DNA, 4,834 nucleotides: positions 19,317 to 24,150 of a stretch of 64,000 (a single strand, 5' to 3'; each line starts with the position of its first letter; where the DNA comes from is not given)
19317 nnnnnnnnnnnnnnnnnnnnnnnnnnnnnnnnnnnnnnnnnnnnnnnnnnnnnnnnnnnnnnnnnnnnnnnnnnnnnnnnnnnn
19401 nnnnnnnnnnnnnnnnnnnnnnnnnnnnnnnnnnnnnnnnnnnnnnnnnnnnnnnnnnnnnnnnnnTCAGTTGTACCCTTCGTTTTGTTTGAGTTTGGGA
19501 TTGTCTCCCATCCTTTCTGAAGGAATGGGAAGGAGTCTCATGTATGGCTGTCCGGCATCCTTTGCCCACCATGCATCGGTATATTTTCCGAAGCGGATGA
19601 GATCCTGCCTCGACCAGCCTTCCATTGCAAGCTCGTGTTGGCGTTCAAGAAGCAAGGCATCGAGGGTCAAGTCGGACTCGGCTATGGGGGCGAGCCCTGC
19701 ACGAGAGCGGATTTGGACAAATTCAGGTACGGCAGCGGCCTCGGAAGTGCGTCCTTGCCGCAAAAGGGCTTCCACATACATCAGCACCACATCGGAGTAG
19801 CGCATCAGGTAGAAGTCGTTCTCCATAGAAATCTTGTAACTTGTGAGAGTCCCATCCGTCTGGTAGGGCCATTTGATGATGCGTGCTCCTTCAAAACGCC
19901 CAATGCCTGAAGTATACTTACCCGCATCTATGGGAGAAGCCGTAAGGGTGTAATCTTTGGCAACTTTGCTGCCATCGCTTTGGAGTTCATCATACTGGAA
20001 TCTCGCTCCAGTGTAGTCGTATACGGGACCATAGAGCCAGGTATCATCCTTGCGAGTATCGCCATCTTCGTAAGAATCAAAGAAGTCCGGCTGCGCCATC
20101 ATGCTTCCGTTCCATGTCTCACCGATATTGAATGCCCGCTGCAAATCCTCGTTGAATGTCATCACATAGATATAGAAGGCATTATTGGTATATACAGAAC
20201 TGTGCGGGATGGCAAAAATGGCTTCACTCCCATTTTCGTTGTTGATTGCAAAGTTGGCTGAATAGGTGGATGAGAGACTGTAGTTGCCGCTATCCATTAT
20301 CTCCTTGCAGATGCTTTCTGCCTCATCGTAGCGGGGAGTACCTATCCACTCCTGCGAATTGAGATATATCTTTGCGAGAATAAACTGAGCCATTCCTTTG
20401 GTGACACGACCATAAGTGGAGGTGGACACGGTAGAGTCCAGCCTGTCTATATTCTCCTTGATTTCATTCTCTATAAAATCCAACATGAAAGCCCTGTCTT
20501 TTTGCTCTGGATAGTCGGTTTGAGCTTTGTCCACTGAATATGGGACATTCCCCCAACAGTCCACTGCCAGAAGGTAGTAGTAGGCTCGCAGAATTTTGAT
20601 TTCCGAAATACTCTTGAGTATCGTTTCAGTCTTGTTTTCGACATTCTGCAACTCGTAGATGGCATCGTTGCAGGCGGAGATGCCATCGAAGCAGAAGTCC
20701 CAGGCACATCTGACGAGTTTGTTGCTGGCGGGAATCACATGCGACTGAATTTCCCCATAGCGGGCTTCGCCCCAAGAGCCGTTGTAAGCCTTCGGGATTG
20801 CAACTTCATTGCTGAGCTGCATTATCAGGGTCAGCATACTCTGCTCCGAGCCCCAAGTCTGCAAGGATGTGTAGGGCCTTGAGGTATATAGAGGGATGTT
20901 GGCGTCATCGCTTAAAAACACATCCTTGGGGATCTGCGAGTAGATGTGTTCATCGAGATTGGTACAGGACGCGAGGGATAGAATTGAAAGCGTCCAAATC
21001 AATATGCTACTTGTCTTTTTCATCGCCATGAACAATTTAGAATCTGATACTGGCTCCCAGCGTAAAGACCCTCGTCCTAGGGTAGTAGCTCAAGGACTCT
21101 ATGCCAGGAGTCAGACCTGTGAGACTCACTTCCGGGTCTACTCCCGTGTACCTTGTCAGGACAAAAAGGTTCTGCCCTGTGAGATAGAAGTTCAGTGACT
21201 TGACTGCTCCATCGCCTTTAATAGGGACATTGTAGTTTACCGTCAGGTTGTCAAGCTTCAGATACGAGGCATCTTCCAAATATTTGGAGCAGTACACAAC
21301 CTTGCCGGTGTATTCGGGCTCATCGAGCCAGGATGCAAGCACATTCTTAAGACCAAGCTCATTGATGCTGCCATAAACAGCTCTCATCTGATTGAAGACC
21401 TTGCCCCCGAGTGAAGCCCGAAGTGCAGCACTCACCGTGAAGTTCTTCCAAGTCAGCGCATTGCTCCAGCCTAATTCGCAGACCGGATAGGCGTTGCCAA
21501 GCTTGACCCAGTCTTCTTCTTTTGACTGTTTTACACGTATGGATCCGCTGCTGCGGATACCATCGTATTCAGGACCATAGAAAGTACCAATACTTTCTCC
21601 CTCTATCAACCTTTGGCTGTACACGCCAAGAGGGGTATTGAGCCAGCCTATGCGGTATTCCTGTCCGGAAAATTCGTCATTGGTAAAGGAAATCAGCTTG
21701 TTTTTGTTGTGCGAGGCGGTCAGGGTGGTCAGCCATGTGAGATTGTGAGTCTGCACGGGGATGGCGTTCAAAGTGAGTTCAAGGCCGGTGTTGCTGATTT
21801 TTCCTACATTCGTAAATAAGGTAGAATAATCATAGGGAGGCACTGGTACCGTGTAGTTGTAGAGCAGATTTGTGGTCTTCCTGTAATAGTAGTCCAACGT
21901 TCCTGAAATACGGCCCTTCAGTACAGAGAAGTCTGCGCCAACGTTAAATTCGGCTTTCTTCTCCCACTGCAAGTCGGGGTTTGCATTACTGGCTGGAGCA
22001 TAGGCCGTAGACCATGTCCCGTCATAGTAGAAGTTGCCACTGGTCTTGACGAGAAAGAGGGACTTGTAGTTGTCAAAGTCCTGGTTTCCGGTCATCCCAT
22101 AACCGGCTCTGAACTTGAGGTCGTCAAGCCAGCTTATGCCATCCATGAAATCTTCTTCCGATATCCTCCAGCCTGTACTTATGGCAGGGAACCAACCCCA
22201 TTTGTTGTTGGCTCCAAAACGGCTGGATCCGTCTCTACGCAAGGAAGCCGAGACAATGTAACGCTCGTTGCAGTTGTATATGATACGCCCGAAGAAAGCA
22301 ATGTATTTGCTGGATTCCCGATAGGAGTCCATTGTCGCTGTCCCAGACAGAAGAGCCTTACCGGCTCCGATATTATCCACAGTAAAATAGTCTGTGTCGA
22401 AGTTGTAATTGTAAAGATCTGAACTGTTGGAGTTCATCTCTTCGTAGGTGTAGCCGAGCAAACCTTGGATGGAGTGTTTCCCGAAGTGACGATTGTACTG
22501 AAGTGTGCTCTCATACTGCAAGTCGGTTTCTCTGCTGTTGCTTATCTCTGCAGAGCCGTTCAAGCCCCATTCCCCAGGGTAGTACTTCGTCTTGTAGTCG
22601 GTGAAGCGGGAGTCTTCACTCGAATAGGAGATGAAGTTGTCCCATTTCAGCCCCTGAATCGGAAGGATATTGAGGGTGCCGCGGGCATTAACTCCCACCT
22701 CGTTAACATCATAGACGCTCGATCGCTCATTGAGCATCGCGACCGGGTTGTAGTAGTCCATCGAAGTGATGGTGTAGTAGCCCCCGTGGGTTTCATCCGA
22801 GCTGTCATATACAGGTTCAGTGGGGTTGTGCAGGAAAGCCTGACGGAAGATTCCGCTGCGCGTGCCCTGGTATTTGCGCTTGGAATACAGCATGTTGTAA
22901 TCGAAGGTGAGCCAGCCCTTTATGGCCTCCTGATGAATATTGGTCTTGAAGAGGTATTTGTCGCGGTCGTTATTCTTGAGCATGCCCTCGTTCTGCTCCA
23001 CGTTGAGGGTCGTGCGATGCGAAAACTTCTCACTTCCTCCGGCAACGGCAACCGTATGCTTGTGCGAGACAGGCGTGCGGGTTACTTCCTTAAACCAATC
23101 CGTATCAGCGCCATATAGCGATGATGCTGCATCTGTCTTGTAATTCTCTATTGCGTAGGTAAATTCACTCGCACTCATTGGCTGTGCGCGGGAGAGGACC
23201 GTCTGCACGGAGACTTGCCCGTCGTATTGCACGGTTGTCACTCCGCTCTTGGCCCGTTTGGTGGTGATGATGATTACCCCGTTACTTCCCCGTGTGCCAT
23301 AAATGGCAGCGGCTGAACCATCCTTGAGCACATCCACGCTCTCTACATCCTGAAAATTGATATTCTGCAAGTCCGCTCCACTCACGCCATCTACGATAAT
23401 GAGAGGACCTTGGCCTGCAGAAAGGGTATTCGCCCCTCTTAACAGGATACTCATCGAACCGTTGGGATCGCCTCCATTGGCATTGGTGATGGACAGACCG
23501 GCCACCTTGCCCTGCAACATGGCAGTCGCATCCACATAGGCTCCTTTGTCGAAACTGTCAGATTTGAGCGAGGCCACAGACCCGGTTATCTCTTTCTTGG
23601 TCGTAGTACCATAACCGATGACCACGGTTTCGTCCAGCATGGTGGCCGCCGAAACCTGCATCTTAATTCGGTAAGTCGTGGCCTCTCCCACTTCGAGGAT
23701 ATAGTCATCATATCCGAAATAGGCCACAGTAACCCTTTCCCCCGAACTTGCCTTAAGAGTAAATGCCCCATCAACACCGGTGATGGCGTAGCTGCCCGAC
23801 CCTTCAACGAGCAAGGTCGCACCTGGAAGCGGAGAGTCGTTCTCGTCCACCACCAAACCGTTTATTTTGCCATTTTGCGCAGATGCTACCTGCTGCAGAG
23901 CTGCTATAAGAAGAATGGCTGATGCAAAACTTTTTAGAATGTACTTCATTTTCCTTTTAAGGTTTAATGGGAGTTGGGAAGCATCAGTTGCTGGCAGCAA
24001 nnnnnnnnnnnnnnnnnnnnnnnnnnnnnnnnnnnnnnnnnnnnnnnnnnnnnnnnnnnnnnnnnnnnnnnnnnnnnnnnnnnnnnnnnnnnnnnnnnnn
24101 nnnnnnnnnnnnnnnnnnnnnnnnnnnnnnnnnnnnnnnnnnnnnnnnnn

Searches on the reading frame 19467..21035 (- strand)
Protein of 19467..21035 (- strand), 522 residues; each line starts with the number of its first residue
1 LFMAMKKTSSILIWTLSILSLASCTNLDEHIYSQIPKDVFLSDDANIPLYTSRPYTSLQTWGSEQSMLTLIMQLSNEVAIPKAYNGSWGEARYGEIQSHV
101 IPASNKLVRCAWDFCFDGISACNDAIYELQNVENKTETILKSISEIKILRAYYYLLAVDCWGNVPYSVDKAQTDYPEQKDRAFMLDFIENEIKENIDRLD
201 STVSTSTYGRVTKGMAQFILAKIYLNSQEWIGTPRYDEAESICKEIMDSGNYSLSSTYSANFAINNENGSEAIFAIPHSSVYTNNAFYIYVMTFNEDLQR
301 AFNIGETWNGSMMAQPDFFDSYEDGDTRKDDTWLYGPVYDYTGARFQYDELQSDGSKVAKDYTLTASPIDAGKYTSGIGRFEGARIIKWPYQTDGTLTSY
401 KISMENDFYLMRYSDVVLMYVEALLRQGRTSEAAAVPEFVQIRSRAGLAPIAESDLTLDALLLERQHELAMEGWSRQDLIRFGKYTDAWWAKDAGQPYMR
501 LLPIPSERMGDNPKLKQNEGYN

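Call 62: search_protein_families(library=pfam, proteins=[window:19467-21035:-])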
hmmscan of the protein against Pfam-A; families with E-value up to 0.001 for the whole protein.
window:19467-21035:- (522 aa): 3 families
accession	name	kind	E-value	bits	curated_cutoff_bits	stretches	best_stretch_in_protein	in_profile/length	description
PF07980.17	SusD_RagB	-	1.9e-26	93.9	23.1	1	271-521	2-297/297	SusD family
PF14322.12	SusD-like_3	-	6.5e-12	46.5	27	1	90-225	56-191/191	Starch-binding associating with outer membrane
PF12771.13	SusD-like_2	-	4.9e-06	26.1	27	1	78-171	29-120/415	Starch-binding associating with outer membrane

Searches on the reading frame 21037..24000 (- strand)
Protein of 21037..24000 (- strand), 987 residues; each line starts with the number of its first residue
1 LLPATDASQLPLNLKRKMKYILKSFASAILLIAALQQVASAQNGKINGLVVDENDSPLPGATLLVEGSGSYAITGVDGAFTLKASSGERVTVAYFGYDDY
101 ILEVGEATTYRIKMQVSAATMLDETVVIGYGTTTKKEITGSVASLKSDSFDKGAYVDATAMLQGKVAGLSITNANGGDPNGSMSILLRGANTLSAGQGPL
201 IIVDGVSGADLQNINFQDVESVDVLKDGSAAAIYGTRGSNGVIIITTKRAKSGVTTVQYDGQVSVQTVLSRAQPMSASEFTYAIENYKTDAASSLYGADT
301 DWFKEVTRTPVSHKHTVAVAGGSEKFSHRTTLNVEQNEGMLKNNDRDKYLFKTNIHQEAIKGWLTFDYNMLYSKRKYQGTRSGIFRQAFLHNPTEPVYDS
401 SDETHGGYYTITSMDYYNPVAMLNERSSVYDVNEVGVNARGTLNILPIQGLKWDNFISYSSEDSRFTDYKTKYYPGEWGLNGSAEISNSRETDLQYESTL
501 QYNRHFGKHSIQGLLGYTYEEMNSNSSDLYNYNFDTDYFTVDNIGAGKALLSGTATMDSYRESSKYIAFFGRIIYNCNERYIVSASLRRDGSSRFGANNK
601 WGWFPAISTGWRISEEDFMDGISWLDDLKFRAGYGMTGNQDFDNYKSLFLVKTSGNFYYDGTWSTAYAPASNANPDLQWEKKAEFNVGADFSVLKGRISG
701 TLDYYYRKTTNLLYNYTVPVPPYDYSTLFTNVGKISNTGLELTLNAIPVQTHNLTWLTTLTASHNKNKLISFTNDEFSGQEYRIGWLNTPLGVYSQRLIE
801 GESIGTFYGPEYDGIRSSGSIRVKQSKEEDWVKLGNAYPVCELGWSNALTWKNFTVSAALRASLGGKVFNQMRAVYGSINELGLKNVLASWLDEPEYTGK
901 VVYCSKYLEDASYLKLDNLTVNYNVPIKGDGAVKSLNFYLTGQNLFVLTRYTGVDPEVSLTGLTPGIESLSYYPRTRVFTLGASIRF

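Call 62: search_protein_families(library=pfam, proteins=[window:21037-24000:-])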
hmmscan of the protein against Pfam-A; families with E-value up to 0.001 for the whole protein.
window:21037-24000:- (987 aa): 4 families
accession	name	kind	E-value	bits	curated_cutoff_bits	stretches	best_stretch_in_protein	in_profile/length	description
PF00593.30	TonB_dep_Rec_b-barrel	-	1.6e-15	58.3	27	1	406-814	27-401/436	TonB dependent receptor-like, beta-barrel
PF07715.20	Plug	-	1.7e-15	57.9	23.9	1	135-242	2-107/107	TonB-dependent Receptor Plug Domain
PF13715.12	CarbopepD_reg_2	-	1.1e-09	38.6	32.2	1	46-127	1-88/88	CarboxypepD_reg-like domain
PF13620.12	CarboxypepD_reg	-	1.9e-06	28.5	32.3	1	46-114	2-81/82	Carboxypeptidase regulatory-like domain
